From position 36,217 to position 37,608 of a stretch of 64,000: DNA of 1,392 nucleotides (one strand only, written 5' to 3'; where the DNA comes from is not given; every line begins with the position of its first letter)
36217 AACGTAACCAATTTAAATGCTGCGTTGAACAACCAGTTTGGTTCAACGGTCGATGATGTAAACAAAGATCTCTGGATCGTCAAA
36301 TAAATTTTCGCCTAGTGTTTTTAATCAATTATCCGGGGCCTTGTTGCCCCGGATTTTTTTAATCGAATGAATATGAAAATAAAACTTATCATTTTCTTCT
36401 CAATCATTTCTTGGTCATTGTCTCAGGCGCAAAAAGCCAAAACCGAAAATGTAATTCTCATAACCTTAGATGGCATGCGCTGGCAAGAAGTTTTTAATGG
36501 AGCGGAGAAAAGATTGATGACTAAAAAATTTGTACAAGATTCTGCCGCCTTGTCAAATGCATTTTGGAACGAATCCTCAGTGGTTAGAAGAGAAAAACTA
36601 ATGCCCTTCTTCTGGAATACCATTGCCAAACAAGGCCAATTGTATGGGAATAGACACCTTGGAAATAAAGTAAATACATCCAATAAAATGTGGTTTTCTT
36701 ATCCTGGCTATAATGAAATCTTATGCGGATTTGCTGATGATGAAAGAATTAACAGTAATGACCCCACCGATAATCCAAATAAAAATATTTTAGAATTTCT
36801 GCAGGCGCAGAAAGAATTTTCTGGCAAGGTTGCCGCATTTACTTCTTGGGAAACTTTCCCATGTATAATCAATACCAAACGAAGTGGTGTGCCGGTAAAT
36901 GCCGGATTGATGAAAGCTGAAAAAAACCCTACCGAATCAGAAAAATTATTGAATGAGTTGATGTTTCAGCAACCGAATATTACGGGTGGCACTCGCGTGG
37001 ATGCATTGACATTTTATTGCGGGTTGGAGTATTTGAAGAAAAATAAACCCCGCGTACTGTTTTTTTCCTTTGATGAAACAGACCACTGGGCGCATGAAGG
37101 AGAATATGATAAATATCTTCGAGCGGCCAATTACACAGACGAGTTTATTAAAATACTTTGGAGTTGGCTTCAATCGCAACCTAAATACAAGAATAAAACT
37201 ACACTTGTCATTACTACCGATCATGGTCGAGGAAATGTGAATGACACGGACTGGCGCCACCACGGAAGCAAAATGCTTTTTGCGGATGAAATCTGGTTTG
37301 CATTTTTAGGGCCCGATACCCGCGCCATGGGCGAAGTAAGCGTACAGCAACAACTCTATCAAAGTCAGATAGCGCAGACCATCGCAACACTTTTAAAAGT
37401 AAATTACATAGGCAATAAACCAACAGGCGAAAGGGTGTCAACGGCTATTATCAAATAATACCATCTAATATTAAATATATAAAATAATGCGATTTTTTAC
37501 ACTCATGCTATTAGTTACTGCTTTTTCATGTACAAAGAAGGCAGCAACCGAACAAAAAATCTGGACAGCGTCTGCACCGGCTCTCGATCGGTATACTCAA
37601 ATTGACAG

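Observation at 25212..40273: Phosphonate-catabolism genes placed back-to-back with a SusC/SusD pair and two secreted phosphoesterases: a candidate organophosphorus utilisation locus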

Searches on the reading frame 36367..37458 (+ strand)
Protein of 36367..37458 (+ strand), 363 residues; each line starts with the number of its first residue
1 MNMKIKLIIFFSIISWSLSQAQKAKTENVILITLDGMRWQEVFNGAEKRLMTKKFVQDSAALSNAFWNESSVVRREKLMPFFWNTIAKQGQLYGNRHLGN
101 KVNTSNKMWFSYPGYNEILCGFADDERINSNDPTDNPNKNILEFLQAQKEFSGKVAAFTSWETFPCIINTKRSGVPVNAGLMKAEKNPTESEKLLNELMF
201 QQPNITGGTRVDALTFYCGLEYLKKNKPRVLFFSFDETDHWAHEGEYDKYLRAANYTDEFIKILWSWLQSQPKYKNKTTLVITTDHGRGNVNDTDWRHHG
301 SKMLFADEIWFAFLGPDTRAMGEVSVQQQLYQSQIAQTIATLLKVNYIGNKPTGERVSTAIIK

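Call 4: search_protein_families(library=pfam, proteins=[window:36367-37458:+])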
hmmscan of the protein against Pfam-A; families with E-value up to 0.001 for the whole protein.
window:36367-37458:+ (363 aa): 3 families
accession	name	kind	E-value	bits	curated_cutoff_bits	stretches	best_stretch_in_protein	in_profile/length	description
PF01663.27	Phosphodiest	-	3.7e-09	37.1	23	1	55-294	77-227/342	Type I phosphodiesterase / nucleotide pyrophosphatase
PF01676.23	Metalloenzyme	-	6.5e-07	29.6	24.3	1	220-345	139-250/252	Metalloenzyme superfamily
PF00884.28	Sulfatase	-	3e-06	27.2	25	1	227-290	163-245/301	Sulfatase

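Call 6: search_protein_families(library=ncbifam, proteins=[window:36367-37458:+], max_evalue=0.001)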
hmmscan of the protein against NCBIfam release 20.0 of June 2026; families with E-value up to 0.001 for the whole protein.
window:36367-37458:+ (363 aa): 1 family
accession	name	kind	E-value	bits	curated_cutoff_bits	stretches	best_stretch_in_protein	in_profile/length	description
TIGR01307.1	pgm_bpd_ind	equivalog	0.001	17.7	330.65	0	220-345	377-492/504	2,3-bisphosphoglycerate-independent phosphoglycerate mutase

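Call 35: search_solved_structures(query=window:36367-37458:+, max_evalue=0.01, show_alignments=1)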
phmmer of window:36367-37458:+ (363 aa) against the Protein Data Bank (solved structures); distinct sequences matched with E-value up to 0.01: 0.

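Call 44: find_homologous_proteins(query=window:36367-37458:+, max_evalue=1e-10)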
Query window:36367-37458:+ (363 aa): 7204 proteins with E <= 1e-10 among 8000 candidates; the best 120 are listed.
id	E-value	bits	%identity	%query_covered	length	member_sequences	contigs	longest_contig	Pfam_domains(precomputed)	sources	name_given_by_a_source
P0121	4.6e-248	840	100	100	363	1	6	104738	PF01676.24,PF01663.28,PF00884.29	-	-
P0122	5.4e-190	649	75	100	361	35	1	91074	PF01676.24,PF01663.28,PF00884.29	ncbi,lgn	-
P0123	9.2e-188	642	76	99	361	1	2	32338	PF01676.24,PF01663.28,PF00884.29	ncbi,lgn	-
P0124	2.1e-182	624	74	99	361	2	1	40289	PF01676.24,PF01663.28,PF00884.29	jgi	jgi:hypothetical protein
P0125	9.2e-181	619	76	95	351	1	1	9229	PF01676.24,PF01663.28,PF00884.29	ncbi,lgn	-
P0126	4.2e-180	617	74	99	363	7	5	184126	PF01676.24,PF01663.28,PF00884.29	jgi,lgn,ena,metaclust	metaclust:\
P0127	4.3e-180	616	72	100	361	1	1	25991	PF01676.24,PF01663.28,PF00884.29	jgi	jgi:Sulfatase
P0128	6.8e-179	613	73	99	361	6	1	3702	PF01676.24,PF01663.28,PF00884.29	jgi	jgi:glutaredoxin-related protein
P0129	7.1e-178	609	72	100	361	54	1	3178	PF01676.24,PF01663.28,PF00884.29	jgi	jgi:membrane-anchored protein YejM (alkaline phosphatase superfamily)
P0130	9.3e-178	609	72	100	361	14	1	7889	PF01676.24,PF01663.28,PF00884.29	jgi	jgi:membrane-anchored protein YejM (alkaline phosphatase superfamily)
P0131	3.9e-174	597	71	99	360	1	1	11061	PF01676.24,PF01663.28,PF00884.29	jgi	jgi:Sulfatase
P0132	2.0e-165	568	68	99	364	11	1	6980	PF01676.24,PF01663.28,PF00884.29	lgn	-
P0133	3.6e-165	567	67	99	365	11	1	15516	PF01676.24,PF01663.28,PF00884.29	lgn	-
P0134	2.2e-163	562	68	98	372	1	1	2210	PF01676.24,PF01663.28,PF00884.29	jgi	jgi:hypothetical protein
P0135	4.3e-163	561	66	99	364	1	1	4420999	PF01676.24,PF01663.28,PF00884.29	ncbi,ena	-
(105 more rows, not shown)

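Call 52: predict_structure(alignment_id=A2)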
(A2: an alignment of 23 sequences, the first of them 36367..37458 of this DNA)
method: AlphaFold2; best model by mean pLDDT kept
length: 363 residues; sequences in the alignment: 23
mean_pLDDT: 77.6   pTM: 0.81
mean pLDDT of the five models: 77.6, 76.6, 71.7, 69.2, 61.8
residues with pLDDT >= 90: 115; 70-90: 128; 50-70: 102; < 50: 18
segments of 3 or more residues with pLDDT < 50: 129-131, 200-208
pLDDT, mean of each block of 10 residues (from residue 1): 68 62 82 83 67 66 82 88 93 89 73 74 63 63 92 89 67 67 58 55 45 83 91 80 75 87 97 96 76 60 66 94 92 94 90 89 76
secondary structure, 60 per line:
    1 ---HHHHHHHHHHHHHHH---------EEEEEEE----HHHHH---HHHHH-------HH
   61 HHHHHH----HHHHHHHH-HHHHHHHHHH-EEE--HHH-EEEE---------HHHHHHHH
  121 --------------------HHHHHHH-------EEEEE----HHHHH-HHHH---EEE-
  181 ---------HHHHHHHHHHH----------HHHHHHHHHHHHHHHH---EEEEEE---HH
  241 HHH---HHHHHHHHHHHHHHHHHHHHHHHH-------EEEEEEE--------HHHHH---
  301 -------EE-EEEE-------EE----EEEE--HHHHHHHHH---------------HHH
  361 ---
elements in order: H4-18 E28-34 H39-43 H47-51 H59-66 H71-78 H80-89 E91-93 E100-103 H113-120 H141-147 E155-159 H164-168 H170-173 E177-179 H190-200 H211-226 E230-235 H239-243 H247-270 E278-284 H293-297 E311-314 E328-331 H334-342

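Call 58: fold_search(model_id=the predicted structure, library=pdb)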
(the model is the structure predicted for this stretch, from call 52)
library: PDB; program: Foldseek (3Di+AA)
matches with E <= 10: 679; with E <= 0.001: 373
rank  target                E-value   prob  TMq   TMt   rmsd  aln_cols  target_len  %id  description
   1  9koq_B                5.5e-09  1.00  0.58  0.46   6.0       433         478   11  Crystal structure of an Arylsulfatase from Enterococcus faecium (released 2025-07-30)
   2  7lha_A                5.8e-09  1.00  0.57  0.43   6.4       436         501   13  Structure of the Exo-L-galactose-6-sulfatase BuS1_11 from Bacteroides uniformis (released 2022-02-09)
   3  4uop_B                8.8e-09  1.00  0.57  0.52   6.0       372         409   13  Crystal structure of the lipoteichoic acid synthase LtaP from Listeria monocytogenes (released 2014-08-27)
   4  6vat_C                1.0e-08  1.00  0.53  0.56   5.1       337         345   16  Structure of the periplasmic domain of YejM from Salmonella typhimurium (released 2020-08-26)
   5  9koq_A                1.1e-08  1.00  0.59  0.46   5.9       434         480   13  Crystal structure of an Arylsulfatase from Enterococcus faecium (released 2025-07-30)
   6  7oza_AAA              1.5e-08  1.00  0.56  0.43   7.9       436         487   13  Sulfated host glycan recognition by carbohydrate sulfatases of the human gut microbiota (BT3796_S1_16) (released 2022-06-29)
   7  4uop_A                2.0e-08  1.00  0.57  0.51   6.2       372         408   13  Crystal structure of the lipoteichoic acid synthase LtaP from Listeria monocytogenes (released 2014-08-27)
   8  7oza_CCC              2.5e-08  1.00  0.55  0.42   7.9       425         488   13  Sulfated host glycan recognition by carbohydrate sulfatases of the human gut microbiota (BT3796_S1_16) (released 2022-06-29)
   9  2w5r                  2.7e-08  1.00  0.54  0.47   6.4       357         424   15  Structure-based mechanism of lipoteichoic acid synthesis by Staphylococcus aureus LtaS. (released 2009-02-03)
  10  4uoo_A                2.7e-08  1.00  0.51  0.45   7.3       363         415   15  Structure of lipoteichoic acid synthase LtaS from Listeria monocytogenes (released 2014-08-27)
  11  7lj2_A                2.8e-08  1.00  0.56  0.42   5.8       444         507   13  Structure of Exo-L-galactose-6-sulfatase BuS1_11 from Bacteroides uniformis in complex with neoporphyrabiose (released 2022-02-09)
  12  7n1s_A                3.0e-08  1.00  0.45  0.43  12.2       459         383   12  Crystal Structure Analysis of Xac Nucleotide Pyrophosphatase/Phosphodiesterase (released 2022-06-01)
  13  8di0_C                3.4e-08  1.00  0.49  0.39   9.0       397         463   12  Bfo2290: Tannerella forsythia chondroitin sulfate A sulfatase (released 2022-08-17)
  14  7n1s_B                3.6e-08  1.00  0.53  0.51   7.0       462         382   11  Crystal Structure Analysis of Xac Nucleotide Pyrophosphatase/Phosphodiesterase (released 2022-06-01)
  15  6vat_D                4.0e-08  1.00  0.52  0.55   6.5       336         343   16  Structure of the periplasmic domain of YejM from Salmonella typhimurium (released 2020-08-26)
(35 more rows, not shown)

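Call 70: search_solved_structures(query=A2, max_evalue=1, show_alignments=2)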
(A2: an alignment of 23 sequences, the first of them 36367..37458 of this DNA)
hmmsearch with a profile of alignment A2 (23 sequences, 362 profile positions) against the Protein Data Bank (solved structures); distinct sequences matched with E-value up to 1: 5.
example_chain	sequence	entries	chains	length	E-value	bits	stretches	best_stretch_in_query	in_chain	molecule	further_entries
2gsn_A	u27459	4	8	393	0.019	17.1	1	207-290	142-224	phosphodiesterase-nucleotide pyrophosphatase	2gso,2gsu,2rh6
7mw8_D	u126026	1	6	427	0.022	16.9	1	207-290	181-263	Phosphodiesterase-nucleotide pyrophosphatase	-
7n1s_A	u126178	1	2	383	0.071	15.2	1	207-290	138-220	Phosphodiesterase-nucleotide pyrophosphatase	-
5vpu_A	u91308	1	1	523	0.19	13.8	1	229-321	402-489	2,3-bisphosphoglycerate-independent phosphoglycerate mutase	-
3igy_B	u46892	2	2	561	0.77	11.8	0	194-293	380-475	Cofactor-independent phosphoglycerate mutase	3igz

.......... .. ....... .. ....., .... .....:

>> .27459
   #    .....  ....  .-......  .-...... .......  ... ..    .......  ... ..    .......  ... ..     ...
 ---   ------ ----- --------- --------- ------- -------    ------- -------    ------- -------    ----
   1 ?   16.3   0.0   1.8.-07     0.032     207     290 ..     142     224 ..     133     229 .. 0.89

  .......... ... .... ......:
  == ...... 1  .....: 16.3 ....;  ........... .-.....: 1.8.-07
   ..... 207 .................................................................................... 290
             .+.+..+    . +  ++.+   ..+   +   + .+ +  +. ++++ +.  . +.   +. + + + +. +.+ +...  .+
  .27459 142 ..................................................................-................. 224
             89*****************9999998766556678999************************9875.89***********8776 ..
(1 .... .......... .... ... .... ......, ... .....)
